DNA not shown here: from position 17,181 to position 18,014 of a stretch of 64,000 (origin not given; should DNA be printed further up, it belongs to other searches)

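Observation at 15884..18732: Six-gene minus-strand operon pairing two stand-alone PilZ receptors and a Zn-ribbon microprotein with DUF4416, a PflX-like radical SAM enzyme and a DUF2062 membrane protein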

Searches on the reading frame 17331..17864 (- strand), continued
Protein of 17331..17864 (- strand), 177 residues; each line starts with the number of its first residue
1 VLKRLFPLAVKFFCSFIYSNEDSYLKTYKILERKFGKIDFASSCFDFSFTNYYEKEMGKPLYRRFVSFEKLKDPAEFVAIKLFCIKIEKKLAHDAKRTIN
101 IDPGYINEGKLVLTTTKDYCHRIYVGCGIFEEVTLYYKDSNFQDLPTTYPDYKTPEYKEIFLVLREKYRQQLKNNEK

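Call 37: search_protein_families(library=pfam, proteins=[window:17331-17864:-], max_evalue=10)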
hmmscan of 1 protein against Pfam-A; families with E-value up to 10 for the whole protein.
window:17331-17864:- (177 aa): 1 family
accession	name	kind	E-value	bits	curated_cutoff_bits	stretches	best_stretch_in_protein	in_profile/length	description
PF14385.11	DUF4416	-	8.5e-59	198.5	27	1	10-168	3-162/162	Domain of unknown function (DUF4416)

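Call 44: search_protein_families(library=pfam, proteins=[L053:2914-3666:+, L055:2363-3289:+, L032:2227-2814:+, L032:2815-4509:+, L045:2856-3929:+, L050:8540-10306:+, L020:1673-2362:+, L038:5233-5757:-, L038:5754-6776:-, L022:3022-5118:+], max_evalue=0.001)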
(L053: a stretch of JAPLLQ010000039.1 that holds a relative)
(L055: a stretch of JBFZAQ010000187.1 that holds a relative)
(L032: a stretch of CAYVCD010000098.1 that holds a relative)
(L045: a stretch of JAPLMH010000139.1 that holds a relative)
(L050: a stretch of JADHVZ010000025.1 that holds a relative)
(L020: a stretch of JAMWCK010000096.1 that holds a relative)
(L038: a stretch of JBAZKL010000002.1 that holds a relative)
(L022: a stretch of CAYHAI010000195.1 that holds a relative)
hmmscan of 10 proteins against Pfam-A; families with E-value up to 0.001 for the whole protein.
L053:2914-3666:+ (250 aa): 1 family
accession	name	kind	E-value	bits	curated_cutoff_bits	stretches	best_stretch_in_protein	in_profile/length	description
PF01435.24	Peptidase_M48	-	1.6e-35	123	20.3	1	65-244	1-185/186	Peptidase family M48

L055:2363-3289:+ (308 aa): 1 family
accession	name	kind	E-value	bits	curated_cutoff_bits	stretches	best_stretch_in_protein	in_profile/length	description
PF01435.24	Peptidase_M48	-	1.4e-36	126.5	20.3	1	117-296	2-184/186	Peptidase family M48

L032:2227-2814:+ (195 aa): 1 family
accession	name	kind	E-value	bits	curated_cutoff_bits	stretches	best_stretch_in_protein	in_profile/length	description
PF09624.15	DUF2393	-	0.00024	21.6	26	0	80-157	64-128/146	Protein of unknown function (DUF2393)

L032:2815-4509:+ (564 aa): 9 families
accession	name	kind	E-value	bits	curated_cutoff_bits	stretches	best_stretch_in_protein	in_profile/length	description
PF12146.15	Hydrolase_4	-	5.6e-18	65.6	27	1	299-516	15-232/239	Serine aminopeptidase, S33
PF01738.24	DLH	-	2.5e-11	44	21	1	463-545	134-213/217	Dienelactone hydrolase family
PF00326.27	Peptidase_S9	-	4.6e-11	43.1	22.6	2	312-399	11-103/213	Prolyl oligopeptidase family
PF00561.26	Abhydrolase_1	-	6.7e-11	42.8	25.8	1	285-409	1-115/245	alpha/beta hydrolase fold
PF02129.25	Peptidase_S15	-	3.1e-10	40.6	23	1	270-499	4-248/262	X-Pro dipeptidyl-peptidase (S15 family)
PF12697.13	Abhydrolase_6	-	8.1e-09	36.9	26.3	1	304-493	17-186/217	Alpha/beta hydrolase family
PF08840.17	BAAT_C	-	2.7e-08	34.5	20.9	1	348-517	9-159/210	BAAT / Acyl-CoA thioester hydrolase C terminal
PF20434.5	BD-FAE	-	9e-08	32.3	26.8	1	281-498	10-215/215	BD-FAE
PF06500.17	FrsA-like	-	0.0001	21.7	22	1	268-395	177-300/414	Esterase FrsA-like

L045:2856-3929:+ (357 aa): 15 families
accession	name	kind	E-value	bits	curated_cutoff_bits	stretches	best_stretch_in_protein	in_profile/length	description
PF04015.17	DUF362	-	2.8e-38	132.4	24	1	44-314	3-199/200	Domain of unknown function (DUF362)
PF00037.32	Fer4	-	1.1e-14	54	21.1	2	191-213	2-24/24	4Fe-4S binding domain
PF12837.12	Fer4_6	-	1.2e-12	47.5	25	2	219-241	2-24/24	4Fe-4S binding domain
PF12838.12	Fer4_7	-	1.9e-10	41.5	27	1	197-240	2-52/52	4Fe-4S dicluster domain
PF14697.11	Fer4_21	-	1.8e-09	38.1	35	1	219-243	1-25/59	4Fe-4S dicluster domain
PF12797.12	Fer4_2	-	2.2e-09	37.1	24.5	2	220-237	4-21/22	4Fe-4S binding domain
PF13237.11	Fer4_10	-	2.2e-08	34.3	25.5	1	192-236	4-52/53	4Fe-4S dicluster domain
PF13187.11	Fer4_9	-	4.7e-08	33.4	27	1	196-240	1-51/52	4Fe-4S dicluster domain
PF13484.11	Fer4_16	-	2.8e-06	28.5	30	0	196-227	1-30/66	4Fe-4S double cluster binding domain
PF25160.1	LdpA_Fe-S-bd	-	3.8e-06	27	27.6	1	194-242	2-44/49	LdpA Fe-S cluster-binding domain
PF12800.12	Fer4_4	-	1.2e-05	25.7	24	0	194-209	1-16/17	4Fe-4S binding domain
PF13459.11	Fer4_15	-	5.7e-05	24.2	22.4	0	220-238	2-20/66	4Fe-4S single cluster domain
PF12798.12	Fer4_3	-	8.8e-05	23.5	27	0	197-211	1-15/15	4Fe-4S binding domain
PF09861.14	Lar_N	-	0.00013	21.6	23.3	1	136-188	143-195/204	Lactate racemase N-terminal domain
PF13183.11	Fer4_8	-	0.00092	20.1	27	0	196-210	4-18/68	4Fe-4S dicluster domain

L050:8540-10306:+ (588 aa): 12 families
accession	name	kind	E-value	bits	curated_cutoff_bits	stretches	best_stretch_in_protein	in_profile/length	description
PF12146.15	Hydrolase_4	-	9.3e-17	61.6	27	1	307-502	18-217/239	Serine aminopeptidase, S33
PF02129.25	Peptidase_S15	-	2.5e-11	44.2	23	1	275-408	5-141/262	X-Pro dipeptidyl-peptidase (S15 family)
PF20434.5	BD-FAE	-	3.1e-11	43.6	26.8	1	281-489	5-202/215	BD-FAE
PF00561.26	Abhydrolase_1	-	2.4e-10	41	25.8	1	307-403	14-103/245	alpha/beta hydrolase fold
PF00326.27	Peptidase_S9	-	5.9e-10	39.4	22.6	1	314-397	8-95/213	Prolyl oligopeptidase family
PF08840.17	BAAT_C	-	1.8e-07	31.9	20.9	1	351-521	7-159/210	BAAT / Acyl-CoA thioester hydrolase C terminal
PF01738.24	DLH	-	2.8e-07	30.8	21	1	280-396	6-127/217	Dienelactone hydrolase family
PF12697.13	Abhydrolase_6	-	3.1e-06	28.4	26.3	1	311-495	19-183/217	Alpha/beta hydrolase family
PF05728.18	UPF0227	-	0.00012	22.5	21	0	335-489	27-147/187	Uncharacterised protein family (UPF0227)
PF05448.18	AXE1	-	0.00017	20.9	21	0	347-394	157-204/321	Acetyl xylan esterase (AXE1)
PF06500.17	FrsA-like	-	0.00037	19.8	22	1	261-398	166-298/414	Esterase FrsA-like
PF11187.14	Mbeg1-like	-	0.0007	19.5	21.1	0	347-384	65-102/224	Mbeg1-like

L020:1673-2362:+ (229 aa): 1 family
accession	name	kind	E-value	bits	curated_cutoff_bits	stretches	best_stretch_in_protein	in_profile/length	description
PF00881.29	Nitroreductase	-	1.5e-27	97.3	23.5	1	47-227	2-167/167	Nitroreductase family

L038:5233-5757:- (174 aa): 1 family
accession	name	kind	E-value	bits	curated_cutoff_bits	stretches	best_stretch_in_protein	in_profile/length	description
PF16537.11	T2SSB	-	0.00011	22.2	28.4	1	129-169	17-58/60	Type II secretion system protein B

L038:5754-6776:- (340 aa): 8 families
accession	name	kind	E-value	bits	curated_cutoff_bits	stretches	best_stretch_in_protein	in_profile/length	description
PF13401.12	AAA_22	-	1.2e-28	100.5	27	1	90-219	3-130/130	AAA domain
PF13191.12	AAA_16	-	1.3e-10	42.4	32.6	1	79-204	10-164/167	AAA ATPase domain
PF13604.12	AAA_30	-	6.1e-06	26.5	27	1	88-213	14-125/191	AAA domain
PF09848.15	SLFN-g3_helicase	-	0.00011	22.1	24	1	94-224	3-132/354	Schlafen group 3, DNA/RNA helicase domain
PF13245.12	AAA_19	-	0.00031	21.4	25.1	0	92-212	11-125/134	AAA domain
PF24883.2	NPHP3_N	-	0.00039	21.1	24.8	0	90-119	20-49/164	Nephrocystin 3, N-terminal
PF13173.12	AAA_14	-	0.00041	20.8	27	1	93-241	3-124/129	AAA domain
PF00004.35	AAA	-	0.0005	21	21.2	0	97-208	3-103/131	ATPase family associated with various cellular activities (AAA)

L022:3022-5118:+ (698 aa): 0 families

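Call 45: search_protein_families(library=pfam, proteins=[L078:244-711:+, L080:995-1627:+, L065:1625-2188:+, L036:7464-7973:+, L074:614-976:+, L071:513-770:+, L072:7293-7979:+, L043:1389-2162:+, L063:7992-9383:+, L035:7083-7892:+], max_evalue=0.001)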
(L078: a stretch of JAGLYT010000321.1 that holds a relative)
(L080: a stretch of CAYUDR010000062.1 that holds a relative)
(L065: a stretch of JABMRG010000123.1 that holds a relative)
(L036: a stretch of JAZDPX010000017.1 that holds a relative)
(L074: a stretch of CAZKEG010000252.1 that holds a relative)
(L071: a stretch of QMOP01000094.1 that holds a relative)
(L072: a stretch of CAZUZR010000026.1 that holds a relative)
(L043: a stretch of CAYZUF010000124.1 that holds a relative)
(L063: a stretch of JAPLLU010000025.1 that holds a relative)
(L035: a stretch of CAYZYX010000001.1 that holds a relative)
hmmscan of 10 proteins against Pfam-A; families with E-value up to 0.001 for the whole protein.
L078:244-711:+ (155 aa): 3 families
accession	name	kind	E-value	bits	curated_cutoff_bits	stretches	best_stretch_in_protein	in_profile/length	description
PF00383.29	dCMP_cyt_deam_1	-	4.7e-26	91.1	25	1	5-124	2-101/102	Cytidine and deoxycytidylate deaminase zinc-binding region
PF14437.12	MafB19-deam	-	1e-18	68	27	1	5-130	2-106/142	MafB19-like deaminase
PF14439.12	Bd3614-deam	-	0.00021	21.7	38.5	1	77-120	35-85/113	Bd3614-like deaminase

L080:995-1627:+ (210 aa): 3 families
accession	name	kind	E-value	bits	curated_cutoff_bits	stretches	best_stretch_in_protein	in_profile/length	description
PF00730.31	HhH-GPD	-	1.2e-18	67.9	26.2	1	33-175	1-107/108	HhH-GPD superfamily base excision DNA repair protein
PF22175.2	Ogg-HhH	-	3.7e-05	23.8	27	1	29-162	21-150/173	8-oxoguanine DNA glycosylase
PF00633.29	HHH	-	0.00031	20.9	24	1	116-134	12-30/30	Helix-hairpin-helix motif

L065:1625-2188:+ (187 aa): 1 family
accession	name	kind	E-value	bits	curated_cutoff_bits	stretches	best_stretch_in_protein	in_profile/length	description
PF07238.19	PilZ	-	1.5e-10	41.7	22.5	1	11-120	2-101/102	PilZ domain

L036:7464-7973:+ (169 aa): 1 family
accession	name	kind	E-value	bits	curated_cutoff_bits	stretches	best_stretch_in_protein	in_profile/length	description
PF22091.2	DUF6941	-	3.2e-26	92.6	27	1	49-165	2-125/125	Family of unknown function (DUF6941)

L074:614-976:+ (120 aa): 3 families
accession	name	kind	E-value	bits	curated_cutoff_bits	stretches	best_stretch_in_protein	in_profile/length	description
PF03966.22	Trm112p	-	4e-11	43.1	22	1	62-99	3-40/40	Trm112p-like protein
PF08271.17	Zn_Ribbon_TF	-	0.00012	22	29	1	68-95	2-30/43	TFIIB zinc-binding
PF17915.7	zf_Rg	-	0.00054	19.7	25.5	1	68-90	9-31/49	Reverse gyrase zinc finger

L071:513-770:+ (85 aa): 2 families
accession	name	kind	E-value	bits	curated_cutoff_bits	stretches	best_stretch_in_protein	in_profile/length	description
PF03144.31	GTP_EFTU_D2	-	1.3e-10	42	30.3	1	17-69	3-58/73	Elongation factor Tu domain 2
PF22042.2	EF-G_D2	-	4.6e-07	30.3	27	1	16-81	17-83/84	Elongation factor G domain 2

L072:7293-7979:+ (228 aa): 2 families
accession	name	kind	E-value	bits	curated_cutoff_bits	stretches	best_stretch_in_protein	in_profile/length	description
PF13484.11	Fer4_16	-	3.1e-06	28.3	30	1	171-224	2-64/66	4Fe-4S double cluster binding domain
PF12837.12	Fer4_6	-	0.00057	20.2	25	0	170-186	8-24/24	4Fe-4S binding domain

L043:1389-2162:+ (257 aa): 2 families
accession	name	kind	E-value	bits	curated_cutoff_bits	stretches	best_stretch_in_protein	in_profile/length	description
PF13561.12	adh_short_C2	-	2.8e-60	204.3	27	1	11-248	1-236/236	Enoyl-(Acyl carrier protein) reductase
PF00106.31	adh_short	-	2.3e-13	50.5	26.6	1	7-189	3-185/195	short chain dehydrogenase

L063:7992-9383:+ (463 aa): 2 families
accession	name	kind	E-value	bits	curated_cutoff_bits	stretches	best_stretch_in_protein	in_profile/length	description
PF14385.11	DUF4416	-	2.7e-61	206.7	27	1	9-166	2-160/162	Domain of unknown function (DUF4416)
PF01435.24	Peptidase_M48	-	6e-34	117.9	20.3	1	277-455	3-184/186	Peptidase family M48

L035:7083-7892:+ (269 aa): 2 families
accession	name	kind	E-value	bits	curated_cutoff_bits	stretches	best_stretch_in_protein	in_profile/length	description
PF00924.24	MS_channel_2nd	-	1.3e-23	83.3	20.2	1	90-157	1-68/68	Mechanosensitive ion channel, beta-domain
PF21082.3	MS_channel_3rd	-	8.7e-12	45.7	21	1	164-249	2-88/88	Mechanosensitive ion channel MscS, C-terminal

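Call 58: find_homologous_proteins(query=L044:7974-8513:+)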
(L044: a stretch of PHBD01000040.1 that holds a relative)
Query L044:7974-8513:+ (179 aa): 5002 proteins with E <= 0.001 among 5335 candidates; the best 120 are listed.
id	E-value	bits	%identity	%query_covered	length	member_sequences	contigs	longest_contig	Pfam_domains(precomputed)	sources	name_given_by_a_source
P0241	8.7e-116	402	100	100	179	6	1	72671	PF14385.12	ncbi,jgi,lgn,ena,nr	ncbi:MAG: DUF4416 domain-containing protein [Deltaproteobacteria bacterium HGW-Deltaproteobacteria-1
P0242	1.3e-102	359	92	95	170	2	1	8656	PF14385.12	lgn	-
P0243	1.0e-98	346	84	100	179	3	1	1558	PF14385.12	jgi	jgi:hypothetical protein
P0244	8.4e-98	343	88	95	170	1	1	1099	PF14385.12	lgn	-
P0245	3.0e-97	341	88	95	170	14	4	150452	PF14385.12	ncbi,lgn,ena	-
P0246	1.4e-92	326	80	100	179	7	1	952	PF14385.12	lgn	-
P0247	2.8e-92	325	80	99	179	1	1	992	PF14385.12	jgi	-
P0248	5.9e-63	230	60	97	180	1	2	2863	PF14385.12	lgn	-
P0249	2.6e-62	228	57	98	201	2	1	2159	PF14385.12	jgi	jgi:hypothetical protein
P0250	3.2e-62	227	56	100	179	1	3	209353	PF14385.12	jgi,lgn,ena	jgi:hypothetical protein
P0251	7.0e-62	226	59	100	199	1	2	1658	PF14385.12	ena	-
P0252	8.3e-62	226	58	98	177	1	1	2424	PF14385.12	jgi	jgi:hypothetical protein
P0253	1.0e-61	226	58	100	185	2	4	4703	PF14385.12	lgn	-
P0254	1.9e-61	225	57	97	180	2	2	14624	PF14385.12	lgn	-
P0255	2.0e-61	225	57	97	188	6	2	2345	PF14385.12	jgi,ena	-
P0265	1.4e-60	222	59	97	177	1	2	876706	PF14385.12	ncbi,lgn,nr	ncbi:MAG: DUF4416 family protein [Syntrophaceae bacterium]|nr:DUF4416 family protein [Syntrophaceae 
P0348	7.1e-58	213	57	97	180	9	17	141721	PF14385.12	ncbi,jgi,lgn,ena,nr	ncbi:MAG: DUF4416 family protein [Smithellaceae bacterium]|nr:DUF4416 family protein [Syntrophaceae 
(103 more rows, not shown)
